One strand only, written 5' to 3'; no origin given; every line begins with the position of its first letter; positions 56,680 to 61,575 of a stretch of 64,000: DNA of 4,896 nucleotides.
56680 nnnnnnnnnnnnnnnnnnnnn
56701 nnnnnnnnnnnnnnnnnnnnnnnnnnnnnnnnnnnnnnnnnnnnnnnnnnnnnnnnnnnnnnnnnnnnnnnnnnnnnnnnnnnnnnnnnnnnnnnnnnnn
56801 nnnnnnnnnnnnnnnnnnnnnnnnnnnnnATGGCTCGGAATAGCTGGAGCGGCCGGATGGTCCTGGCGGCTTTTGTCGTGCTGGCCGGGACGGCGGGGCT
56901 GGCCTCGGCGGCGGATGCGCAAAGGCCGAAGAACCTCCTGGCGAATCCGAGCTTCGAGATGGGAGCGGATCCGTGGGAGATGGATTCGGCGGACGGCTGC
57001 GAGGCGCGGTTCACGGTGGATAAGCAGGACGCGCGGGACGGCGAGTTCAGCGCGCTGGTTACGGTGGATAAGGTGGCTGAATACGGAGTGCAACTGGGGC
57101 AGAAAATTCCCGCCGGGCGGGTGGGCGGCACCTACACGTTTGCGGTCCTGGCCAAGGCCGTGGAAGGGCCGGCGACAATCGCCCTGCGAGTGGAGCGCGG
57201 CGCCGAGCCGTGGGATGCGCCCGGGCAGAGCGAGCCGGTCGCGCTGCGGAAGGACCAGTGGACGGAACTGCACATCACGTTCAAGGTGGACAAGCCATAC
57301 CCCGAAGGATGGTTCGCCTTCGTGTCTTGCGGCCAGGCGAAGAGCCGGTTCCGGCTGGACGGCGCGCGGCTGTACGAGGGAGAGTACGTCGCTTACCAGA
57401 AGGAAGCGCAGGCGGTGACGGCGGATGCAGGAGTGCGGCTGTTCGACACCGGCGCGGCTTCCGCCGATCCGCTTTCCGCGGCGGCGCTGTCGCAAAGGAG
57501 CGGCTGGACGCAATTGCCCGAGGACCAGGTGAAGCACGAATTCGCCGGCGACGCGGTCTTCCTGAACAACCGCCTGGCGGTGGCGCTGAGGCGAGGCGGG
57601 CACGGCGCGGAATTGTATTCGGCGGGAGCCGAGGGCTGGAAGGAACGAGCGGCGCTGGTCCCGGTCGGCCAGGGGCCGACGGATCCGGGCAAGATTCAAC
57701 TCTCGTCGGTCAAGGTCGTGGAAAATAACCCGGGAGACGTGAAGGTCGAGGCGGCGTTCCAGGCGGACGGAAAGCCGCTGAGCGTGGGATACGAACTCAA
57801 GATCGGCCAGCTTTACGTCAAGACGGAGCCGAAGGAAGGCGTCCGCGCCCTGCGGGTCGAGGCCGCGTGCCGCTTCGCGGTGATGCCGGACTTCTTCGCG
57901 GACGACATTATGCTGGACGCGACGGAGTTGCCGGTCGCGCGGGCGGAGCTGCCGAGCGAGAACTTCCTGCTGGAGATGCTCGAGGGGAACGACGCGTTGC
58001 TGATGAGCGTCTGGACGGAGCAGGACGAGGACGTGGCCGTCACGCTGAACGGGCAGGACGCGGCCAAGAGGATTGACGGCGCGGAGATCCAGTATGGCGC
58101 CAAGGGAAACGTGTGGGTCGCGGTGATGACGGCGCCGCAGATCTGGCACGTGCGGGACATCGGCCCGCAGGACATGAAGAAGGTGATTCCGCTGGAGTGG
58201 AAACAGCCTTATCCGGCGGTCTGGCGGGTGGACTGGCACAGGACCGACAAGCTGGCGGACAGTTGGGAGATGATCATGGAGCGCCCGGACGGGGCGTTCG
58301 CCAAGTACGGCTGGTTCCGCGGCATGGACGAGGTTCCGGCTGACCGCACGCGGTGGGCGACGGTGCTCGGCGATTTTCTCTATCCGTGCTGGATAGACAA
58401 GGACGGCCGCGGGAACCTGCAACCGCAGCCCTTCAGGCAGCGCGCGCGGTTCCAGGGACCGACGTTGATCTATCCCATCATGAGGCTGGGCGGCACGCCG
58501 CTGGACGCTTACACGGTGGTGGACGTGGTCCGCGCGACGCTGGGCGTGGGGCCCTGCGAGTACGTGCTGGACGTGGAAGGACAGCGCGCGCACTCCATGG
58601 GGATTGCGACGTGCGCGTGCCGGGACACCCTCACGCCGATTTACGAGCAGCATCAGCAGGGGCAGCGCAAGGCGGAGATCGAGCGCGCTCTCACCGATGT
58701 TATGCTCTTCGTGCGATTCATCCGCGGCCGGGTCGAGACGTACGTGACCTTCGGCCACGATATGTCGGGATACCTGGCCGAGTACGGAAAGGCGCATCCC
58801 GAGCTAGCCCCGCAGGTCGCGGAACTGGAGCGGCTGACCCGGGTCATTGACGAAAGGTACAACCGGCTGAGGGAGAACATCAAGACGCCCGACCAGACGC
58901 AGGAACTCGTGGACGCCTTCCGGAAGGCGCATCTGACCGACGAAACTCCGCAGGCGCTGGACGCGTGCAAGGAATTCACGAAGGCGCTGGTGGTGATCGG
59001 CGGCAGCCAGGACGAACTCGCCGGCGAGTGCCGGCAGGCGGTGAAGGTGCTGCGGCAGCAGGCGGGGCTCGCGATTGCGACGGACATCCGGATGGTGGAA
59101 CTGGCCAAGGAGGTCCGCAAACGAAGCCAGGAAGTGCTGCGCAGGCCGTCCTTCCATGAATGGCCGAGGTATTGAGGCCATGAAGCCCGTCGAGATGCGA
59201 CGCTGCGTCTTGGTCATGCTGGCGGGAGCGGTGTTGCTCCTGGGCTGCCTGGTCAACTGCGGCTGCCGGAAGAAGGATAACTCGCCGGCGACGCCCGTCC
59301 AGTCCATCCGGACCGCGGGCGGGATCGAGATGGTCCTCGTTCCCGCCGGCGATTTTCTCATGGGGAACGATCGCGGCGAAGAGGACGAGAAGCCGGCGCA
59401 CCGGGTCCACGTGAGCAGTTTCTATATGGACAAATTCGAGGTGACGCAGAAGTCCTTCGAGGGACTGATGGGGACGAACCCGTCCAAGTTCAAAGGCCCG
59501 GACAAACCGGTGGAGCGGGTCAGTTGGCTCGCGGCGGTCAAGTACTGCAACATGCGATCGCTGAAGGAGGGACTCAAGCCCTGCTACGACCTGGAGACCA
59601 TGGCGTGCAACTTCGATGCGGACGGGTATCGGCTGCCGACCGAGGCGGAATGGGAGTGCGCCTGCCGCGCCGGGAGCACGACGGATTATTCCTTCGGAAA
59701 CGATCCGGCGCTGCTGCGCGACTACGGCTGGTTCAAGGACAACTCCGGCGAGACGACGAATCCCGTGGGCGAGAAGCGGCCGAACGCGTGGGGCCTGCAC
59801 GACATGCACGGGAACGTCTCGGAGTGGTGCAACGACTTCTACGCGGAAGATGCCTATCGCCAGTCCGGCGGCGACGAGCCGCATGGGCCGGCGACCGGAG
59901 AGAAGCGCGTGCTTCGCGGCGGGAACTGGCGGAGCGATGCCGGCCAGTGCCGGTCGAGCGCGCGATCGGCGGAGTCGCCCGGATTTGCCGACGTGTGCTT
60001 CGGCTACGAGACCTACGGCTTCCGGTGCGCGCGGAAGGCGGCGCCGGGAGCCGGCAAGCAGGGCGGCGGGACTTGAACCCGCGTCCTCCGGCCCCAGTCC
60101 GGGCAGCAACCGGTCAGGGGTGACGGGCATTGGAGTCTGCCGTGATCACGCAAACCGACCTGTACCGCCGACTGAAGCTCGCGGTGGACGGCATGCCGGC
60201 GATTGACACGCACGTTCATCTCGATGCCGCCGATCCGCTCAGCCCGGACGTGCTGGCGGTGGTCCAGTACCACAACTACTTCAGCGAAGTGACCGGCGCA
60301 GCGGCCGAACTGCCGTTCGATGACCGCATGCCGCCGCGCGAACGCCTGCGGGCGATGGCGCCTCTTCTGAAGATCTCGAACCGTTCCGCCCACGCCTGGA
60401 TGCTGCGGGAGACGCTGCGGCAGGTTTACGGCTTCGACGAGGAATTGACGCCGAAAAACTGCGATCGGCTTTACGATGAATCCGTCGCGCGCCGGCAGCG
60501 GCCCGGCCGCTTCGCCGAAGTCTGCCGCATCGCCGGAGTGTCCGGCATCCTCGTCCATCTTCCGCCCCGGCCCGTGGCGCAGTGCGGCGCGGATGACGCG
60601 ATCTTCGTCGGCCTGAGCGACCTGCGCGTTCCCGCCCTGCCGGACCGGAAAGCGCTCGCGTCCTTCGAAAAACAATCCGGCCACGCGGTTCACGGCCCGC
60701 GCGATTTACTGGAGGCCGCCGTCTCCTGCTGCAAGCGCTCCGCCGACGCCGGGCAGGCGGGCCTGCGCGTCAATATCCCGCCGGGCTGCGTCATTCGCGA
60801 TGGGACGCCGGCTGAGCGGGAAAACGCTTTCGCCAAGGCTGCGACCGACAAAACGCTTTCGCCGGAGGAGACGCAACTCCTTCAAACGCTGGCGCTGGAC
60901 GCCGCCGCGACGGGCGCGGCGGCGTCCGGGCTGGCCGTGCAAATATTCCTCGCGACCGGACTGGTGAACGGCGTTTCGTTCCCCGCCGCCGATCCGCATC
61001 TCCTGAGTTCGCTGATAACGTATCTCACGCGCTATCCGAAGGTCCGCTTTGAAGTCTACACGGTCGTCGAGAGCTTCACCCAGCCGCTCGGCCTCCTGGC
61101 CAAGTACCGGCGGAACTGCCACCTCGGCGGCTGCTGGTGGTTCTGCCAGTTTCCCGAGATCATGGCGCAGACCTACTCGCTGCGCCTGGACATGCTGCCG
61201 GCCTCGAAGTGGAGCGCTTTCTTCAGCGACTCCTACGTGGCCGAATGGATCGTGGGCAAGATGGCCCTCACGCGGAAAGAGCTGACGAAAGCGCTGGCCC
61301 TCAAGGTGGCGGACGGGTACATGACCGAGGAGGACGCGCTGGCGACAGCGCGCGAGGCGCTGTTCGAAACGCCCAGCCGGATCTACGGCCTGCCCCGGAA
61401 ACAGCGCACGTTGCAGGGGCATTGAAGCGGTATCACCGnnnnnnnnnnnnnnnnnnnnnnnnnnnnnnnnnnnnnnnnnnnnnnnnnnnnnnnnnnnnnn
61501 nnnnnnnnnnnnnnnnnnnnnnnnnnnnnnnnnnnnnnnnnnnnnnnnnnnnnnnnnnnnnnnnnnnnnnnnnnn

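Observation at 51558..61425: Eight-gene co-directional operon: MBOAT, SGNH-like partner, TolB-like propeller, two tandem paralogous lipoproteins (one with CBM-like module), FGE-domain lipoprotein, amidohydrolase-like enzyme. Candidate uncharacterised envelope glycan O-acylation/remodelling system.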

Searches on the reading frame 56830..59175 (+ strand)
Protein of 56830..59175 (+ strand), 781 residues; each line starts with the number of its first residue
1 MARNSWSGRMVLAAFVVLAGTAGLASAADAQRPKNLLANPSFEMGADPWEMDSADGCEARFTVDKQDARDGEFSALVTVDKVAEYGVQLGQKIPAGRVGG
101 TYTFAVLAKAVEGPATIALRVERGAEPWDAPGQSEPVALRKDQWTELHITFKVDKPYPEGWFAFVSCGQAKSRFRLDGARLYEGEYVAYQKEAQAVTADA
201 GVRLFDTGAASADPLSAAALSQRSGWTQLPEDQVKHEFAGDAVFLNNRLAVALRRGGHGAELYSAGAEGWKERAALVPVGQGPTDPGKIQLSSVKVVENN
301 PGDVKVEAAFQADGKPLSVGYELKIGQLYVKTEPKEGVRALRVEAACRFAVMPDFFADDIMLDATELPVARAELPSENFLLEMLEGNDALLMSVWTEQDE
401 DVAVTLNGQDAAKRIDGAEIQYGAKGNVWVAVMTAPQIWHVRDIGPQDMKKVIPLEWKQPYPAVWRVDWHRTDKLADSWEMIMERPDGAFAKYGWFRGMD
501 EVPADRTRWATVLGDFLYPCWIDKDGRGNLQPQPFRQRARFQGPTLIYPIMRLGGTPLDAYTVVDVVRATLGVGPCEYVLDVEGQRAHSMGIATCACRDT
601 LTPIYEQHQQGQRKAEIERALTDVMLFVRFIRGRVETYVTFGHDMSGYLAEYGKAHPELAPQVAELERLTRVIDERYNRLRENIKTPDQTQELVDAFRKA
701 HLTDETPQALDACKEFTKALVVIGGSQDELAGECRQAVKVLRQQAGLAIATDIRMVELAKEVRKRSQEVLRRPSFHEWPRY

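Call 5: search_protein_families(library=pfam, proteins=[window:56830-59175:+], max_evalue=0.01)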
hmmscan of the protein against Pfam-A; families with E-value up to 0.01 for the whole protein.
window:56830-59175:+ (781 aa): 1 family
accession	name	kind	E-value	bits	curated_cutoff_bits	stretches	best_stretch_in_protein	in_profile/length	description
PF02018.23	CBM_4_9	-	7.6e-09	36.5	25.9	1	34-165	1-130/136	Carbohydrate binding domain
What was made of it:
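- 56830..59175 (+): g5: paralogue B (781 aa), with an SPase-I signal, an N-terminal CBM4_9 module (residues 34-165, nt about 56929-57324) and then the same supersandwich plus helical-bundle body as g4. CBM_4_9 scores 36.5 bits against a cut-off of 25.9 (call 5).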

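Call 7: search_protein_families(library=ncbifam, proteins=[window:56830-59175:+], max_evalue=0.01)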
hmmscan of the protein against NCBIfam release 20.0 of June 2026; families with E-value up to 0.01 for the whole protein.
window:56830-59175:+ (781 aa): 0 families

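Call 86: search_protein_families(library=padloc, proteins=[window:56830-59175:+], max_evalue=0.001)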
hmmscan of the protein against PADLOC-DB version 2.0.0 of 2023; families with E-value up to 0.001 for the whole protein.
window:56830-59175:+ (781 aa): 0 families

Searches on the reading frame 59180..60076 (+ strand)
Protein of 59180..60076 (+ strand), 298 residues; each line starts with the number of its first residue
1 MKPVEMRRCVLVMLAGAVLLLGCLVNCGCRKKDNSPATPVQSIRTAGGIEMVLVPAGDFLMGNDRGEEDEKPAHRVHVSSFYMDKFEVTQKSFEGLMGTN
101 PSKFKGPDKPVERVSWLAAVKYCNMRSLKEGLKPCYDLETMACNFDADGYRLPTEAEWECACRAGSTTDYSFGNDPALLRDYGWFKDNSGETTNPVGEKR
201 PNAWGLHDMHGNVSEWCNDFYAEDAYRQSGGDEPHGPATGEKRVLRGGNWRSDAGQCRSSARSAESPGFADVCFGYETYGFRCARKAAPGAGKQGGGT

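Call 5: search_protein_families(library=pfam, proteins=[window:59180-60076:+], max_evalue=0.01)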
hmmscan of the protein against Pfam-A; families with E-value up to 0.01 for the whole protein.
window:59180-60076:+ (298 aa): 1 family
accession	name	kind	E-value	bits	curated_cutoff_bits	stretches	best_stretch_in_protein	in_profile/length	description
PF03781.23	FGE-sulfatase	-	1.3e-51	176.2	23.3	1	50-285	4-255/255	Sulfatase-modifying factor enzyme 1-like domain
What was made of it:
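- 59180..60076 (+): g6: FGE-fold (C-type-lectin-like) lipoprotein (298 aa), predicted non-catalytic as an FGE. Pfam FGE-sulfatase 1e-51 (call 5).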

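Call 7: search_protein_families(library=ncbifam, proteins=[window:59180-60076:+], max_evalue=0.01)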
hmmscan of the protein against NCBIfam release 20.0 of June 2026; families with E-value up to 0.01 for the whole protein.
window:59180-60076:+ (298 aa): 8 families
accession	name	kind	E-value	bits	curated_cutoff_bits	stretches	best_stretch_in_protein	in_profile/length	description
TIGR03525.2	GldK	equivalog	3.4e-31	109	350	2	108-285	219-405/408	T9SS ring complex lipoprotein PorK/GldK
NF051459.1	pyoverdine_PvdO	equivalog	1.5e-20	73.5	500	1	21-269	7-267/280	dihydropyoverdine dehydrogenase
TIGR02171.1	Fb_sc_TIGR02171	subfamily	9.1e-18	63.6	544.35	1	17-262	5-260/912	TIGR02171 family lipoprotein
TIGR03440.2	egtB_TIGR03440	equivalog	8.8e-16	58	360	2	149-267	292-401/413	ergothioneine biosynthesis protein EgtB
TIGR03524.1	GldJ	equivalog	5.8e-14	51.7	458.2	1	183-221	328-365/559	gliding motility lipoprotein GldJ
NF041186.1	SenA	equivalog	1.6e-12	47.6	420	1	107-276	269-378/382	selenoneine synthase SenA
TIGR03530.1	GldJ_short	equivalog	7.4e-07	28.4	382.9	0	193-227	289-323/396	gliding motility lipoprotein GldJ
TIGR04344.1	ovoA_Nterm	equivalog_domain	0.0001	21.4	400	1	144-269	319-435/444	5-histidylcysteine sulfoxide synthase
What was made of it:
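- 59180..60076 (+): The PorK/GldK model scores 109 against a cut-off of 350 (call 7).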

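Call 36: search_solved_structures(query=window:59180-60076:+, max_evalue=0.00001, show_alignments=3)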
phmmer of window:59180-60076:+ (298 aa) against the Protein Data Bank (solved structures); distinct sequences matched with E-value up to 0.00001: 21.
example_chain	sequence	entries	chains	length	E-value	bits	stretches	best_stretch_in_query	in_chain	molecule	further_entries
2y3c_A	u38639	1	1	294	6e-43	150.7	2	143-273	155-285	TREPONEMA DENTICOLA VARIABLE PROTEIN 1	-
31dc_A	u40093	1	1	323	3.5e-21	79.2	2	148-290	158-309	Formylglycine-generating enzyme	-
6muj_A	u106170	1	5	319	2.4e-20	76.4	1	149-289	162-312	Formylglycine-generating enzyme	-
5ssy_A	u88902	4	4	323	2.4e-20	76.4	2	149-290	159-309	Formylglycine-generating enzyme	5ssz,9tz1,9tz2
1y1e_X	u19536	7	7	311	3.2e-20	76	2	149-289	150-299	C-alpha-formyglycine-generating enzyme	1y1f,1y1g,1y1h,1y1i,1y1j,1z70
2aft_X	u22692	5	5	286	3.7e-20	75.8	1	149-286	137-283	Sulfatase modifying factor 1 | Sulfatase-modifying factor 1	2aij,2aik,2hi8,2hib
2q17_A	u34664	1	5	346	4.5e-20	75.5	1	149-289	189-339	formylglycine generating enzyme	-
5ssx_A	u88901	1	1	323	6.3e-20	75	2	149-290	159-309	Formylglycine-generating enzyme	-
8aru_A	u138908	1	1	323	1.4e-19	73.9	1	149-290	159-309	Formylglycine-generating enzyme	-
2aii_X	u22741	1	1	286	2.3e-19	73.2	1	149-286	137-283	Sulfatase modifying factor 1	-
2afy_X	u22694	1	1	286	1.1e-18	70.9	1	149-286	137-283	Sulfatase modifying factor 1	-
5aoh_A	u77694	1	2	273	9.9e-18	67.8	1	101-224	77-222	Spore coat protein CotH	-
9mzu_A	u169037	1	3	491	2.8e-17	66.3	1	108-288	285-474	PorK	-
9ots_A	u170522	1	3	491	2.8e-17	66.3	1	108-288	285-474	Por secretion system protein porK/gldK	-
9p6h_B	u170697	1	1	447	9.1e-17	64.6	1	108-287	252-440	Lipoprotein, putative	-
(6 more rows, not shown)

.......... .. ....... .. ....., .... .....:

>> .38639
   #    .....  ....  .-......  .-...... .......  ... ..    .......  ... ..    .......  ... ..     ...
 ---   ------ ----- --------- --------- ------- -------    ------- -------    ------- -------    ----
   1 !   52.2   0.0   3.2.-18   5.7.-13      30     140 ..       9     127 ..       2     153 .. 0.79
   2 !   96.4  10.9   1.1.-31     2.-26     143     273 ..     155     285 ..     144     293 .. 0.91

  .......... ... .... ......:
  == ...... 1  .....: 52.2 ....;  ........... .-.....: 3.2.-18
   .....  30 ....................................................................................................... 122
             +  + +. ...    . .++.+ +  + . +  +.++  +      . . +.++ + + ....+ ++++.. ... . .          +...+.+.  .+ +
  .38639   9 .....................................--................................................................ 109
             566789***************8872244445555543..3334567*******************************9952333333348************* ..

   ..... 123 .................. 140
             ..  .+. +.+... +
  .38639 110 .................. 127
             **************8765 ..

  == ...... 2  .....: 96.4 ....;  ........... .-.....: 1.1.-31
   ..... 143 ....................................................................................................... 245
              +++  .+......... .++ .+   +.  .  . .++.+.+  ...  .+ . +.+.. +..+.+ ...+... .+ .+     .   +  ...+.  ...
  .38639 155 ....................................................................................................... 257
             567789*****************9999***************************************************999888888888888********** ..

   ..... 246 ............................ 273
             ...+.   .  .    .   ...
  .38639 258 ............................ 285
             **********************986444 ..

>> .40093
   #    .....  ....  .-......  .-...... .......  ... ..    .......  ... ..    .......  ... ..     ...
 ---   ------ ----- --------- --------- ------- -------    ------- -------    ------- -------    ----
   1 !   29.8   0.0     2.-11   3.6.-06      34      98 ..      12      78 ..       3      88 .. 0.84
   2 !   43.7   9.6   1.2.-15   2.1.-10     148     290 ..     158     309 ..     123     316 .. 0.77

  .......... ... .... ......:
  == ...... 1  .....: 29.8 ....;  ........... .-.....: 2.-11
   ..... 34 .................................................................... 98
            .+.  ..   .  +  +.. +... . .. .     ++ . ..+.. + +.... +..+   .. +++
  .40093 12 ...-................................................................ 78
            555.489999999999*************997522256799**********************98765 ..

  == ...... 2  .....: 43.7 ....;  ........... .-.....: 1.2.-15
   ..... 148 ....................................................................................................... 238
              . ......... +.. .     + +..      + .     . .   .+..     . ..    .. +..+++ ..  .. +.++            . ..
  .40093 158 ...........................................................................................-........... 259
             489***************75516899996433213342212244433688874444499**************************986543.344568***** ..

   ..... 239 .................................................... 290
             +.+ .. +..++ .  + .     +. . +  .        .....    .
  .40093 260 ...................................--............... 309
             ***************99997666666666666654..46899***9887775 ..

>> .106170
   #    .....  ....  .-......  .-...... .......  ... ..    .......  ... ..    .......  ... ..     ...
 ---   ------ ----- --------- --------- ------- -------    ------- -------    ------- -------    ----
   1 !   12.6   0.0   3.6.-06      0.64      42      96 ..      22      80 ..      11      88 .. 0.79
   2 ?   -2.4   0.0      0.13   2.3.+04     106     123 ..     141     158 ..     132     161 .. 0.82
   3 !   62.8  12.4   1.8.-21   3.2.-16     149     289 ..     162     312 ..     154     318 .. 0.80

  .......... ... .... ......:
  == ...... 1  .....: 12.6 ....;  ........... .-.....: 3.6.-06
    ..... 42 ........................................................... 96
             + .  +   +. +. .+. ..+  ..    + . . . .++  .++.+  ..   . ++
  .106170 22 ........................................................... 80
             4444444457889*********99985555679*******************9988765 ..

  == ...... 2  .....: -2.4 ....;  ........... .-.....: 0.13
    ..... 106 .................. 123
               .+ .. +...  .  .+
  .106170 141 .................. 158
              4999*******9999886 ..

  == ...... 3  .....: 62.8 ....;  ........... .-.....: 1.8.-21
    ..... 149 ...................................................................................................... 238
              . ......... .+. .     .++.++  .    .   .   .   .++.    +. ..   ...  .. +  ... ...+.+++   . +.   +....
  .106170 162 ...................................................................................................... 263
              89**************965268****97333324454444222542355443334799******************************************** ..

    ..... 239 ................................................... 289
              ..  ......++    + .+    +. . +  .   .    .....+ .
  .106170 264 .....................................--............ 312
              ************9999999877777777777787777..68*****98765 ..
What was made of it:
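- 59180..60076 (+): When aligned to true FGEs, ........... replaces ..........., so the first active-site Cys is Ser (call 36).
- On Formylglycine-generating enzyme (catalytic FGE/SUMF1): Pfam domain present (1e-51, call 5), but the alignment to FGE structures shows Ser in place of the first Cys (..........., call 36).
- Closest known: Treponema denticola TvpA and PorK/GldK: non-catalytic FGE-fold. Same: TvpA is its best PDB match at 6e-43, and PorK matches at 3e-17 (call 36).
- Tried and rejected: One active-site Cys is missing (call 36).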

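Call 86: search_protein_families(library=padloc, proteins=[window:59180-60076:+], max_evalue=0.001)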
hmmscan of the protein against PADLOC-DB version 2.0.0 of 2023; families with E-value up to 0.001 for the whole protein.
window:59180-60076:+ (298 aa): 0 families

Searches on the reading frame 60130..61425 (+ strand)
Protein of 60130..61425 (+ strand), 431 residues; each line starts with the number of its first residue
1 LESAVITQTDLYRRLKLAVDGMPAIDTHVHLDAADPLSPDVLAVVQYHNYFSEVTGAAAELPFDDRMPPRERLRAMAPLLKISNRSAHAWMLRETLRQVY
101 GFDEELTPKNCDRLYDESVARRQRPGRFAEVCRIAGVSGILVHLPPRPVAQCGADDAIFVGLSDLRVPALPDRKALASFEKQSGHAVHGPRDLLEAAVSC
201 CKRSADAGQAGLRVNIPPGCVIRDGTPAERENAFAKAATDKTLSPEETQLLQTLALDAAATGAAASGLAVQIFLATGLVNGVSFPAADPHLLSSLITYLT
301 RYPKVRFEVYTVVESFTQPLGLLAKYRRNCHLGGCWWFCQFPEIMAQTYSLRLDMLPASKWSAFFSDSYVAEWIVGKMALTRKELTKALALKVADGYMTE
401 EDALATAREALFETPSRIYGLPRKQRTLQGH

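Call 5: search_protein_families(library=pfam, proteins=[window:60130-61425:+], max_evalue=0.01)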
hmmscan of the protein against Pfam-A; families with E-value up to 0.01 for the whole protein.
window:60130-61425:+ (431 aa): 0 families

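Call 7: search_protein_families(library=ncbifam, proteins=[window:60130-61425:+], max_evalue=0.01)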
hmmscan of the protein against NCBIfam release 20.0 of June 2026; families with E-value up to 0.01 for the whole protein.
window:60130-61425:+ (431 aa): 1 family
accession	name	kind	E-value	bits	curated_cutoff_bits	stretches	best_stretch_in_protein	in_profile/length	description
NF002794.0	PRK02925.1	equivalog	4.8e-09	35.7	387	1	293-420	329-458/459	glucuronate isomerase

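Call 50: search_solved_structures(query=window:60130-61425:+, max_evalue=1)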
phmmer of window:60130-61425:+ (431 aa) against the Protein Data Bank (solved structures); distinct sequences matched with E-value up to 1: 5.
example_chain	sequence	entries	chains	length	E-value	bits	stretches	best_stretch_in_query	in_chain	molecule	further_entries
4i6v_A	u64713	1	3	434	8.9e-13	51.2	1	8-411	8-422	Amidohydrolase 2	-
2qee_A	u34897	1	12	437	2.5e-07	33.2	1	298-390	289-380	BH0493 protein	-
2pnk_A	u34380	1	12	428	2.8e-07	33.1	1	298-390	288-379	BH0493 protein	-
2q08_A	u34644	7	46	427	2.9e-07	33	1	298-390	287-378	BH0493 protein | Uronate isomerase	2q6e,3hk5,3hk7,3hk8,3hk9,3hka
2q01_A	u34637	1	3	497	3.3e-05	26.2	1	68-418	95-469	Uronate isomerase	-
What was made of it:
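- On Uronate (glucuronate) isomerase UxaC (g7): The best PDB match is the 'Amidohydrolase 2' entry 4i6v at 9e-13 (call 50).
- Checked: The last gene is amidohydrolase-superfamily (PDB 4i6v, 9e-13, call 50).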

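Call 86: search_protein_families(library=padloc, proteins=[window:60130-61425:+], max_evalue=0.001)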
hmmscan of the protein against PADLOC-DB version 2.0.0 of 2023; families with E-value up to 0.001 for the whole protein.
window:60130-61425:+ (431 aa): 0 families
